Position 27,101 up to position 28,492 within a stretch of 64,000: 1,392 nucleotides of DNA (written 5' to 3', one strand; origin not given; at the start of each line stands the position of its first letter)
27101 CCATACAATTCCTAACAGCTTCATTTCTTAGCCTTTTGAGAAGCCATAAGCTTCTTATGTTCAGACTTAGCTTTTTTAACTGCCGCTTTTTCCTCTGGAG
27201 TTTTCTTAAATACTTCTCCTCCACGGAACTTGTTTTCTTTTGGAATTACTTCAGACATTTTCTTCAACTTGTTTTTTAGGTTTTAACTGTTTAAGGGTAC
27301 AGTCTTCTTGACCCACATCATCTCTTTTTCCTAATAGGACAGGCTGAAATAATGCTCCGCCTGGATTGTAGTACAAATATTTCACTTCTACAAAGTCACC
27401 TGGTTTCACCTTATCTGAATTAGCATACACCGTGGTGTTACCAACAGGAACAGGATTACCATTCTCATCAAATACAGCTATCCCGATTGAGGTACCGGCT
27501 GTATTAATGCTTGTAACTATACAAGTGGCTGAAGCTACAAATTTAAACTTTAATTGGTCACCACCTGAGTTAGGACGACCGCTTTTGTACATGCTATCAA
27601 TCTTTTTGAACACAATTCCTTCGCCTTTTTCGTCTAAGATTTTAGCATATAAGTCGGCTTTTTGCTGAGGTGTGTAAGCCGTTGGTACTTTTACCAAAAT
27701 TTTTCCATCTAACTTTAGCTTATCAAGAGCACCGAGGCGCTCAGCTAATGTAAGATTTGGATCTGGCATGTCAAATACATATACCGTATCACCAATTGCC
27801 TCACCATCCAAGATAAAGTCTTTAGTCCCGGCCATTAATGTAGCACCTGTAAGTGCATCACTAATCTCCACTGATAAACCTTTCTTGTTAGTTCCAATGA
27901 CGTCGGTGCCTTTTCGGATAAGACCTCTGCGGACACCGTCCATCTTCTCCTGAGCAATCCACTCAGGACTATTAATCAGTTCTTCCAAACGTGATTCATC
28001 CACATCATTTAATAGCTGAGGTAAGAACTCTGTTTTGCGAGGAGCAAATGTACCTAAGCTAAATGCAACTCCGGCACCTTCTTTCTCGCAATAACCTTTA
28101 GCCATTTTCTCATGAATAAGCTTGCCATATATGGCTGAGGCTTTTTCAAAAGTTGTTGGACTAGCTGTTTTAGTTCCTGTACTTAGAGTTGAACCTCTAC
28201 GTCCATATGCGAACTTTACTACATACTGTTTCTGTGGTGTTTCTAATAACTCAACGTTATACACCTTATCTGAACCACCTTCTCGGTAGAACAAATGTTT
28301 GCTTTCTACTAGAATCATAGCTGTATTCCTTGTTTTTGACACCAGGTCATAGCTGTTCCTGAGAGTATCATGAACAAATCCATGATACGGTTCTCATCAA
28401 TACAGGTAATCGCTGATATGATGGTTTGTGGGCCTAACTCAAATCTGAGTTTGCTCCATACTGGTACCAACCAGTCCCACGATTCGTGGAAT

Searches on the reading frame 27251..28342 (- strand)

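Call 13: search_protein_families(library=phrogs, proteins=[window:27251-28342:-], max_evalue=0.00001)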
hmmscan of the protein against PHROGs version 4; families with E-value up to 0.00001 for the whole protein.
window:27251-28342:- (363 aa): 1 family
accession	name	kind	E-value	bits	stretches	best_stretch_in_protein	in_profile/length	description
phrog_114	-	DNA, RNA and nucleotide metabolism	1.2e-24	87.8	1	187-357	329-515/634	ATP-dependent DNA ligase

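Call 63: search_protein_families(library=pfam, proteins=[window:27251-28342:-], max_evalue=0.001)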
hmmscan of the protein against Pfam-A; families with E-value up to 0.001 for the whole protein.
window:27251-28342:- (363 aa): 3 families
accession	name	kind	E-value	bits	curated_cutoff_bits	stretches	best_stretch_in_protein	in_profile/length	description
PF01068.26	DNA_ligase_A_M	-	1.4e-07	31.8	26.2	0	198-267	134-204/204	ATP dependent DNA ligase domain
PF05406.20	WGR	-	2.6e-06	27.9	22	1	22-88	12-76/79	WGR domain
PF09414.15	RNA_ligase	-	1e-05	26.2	27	1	127-253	2-162/171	RNA ligase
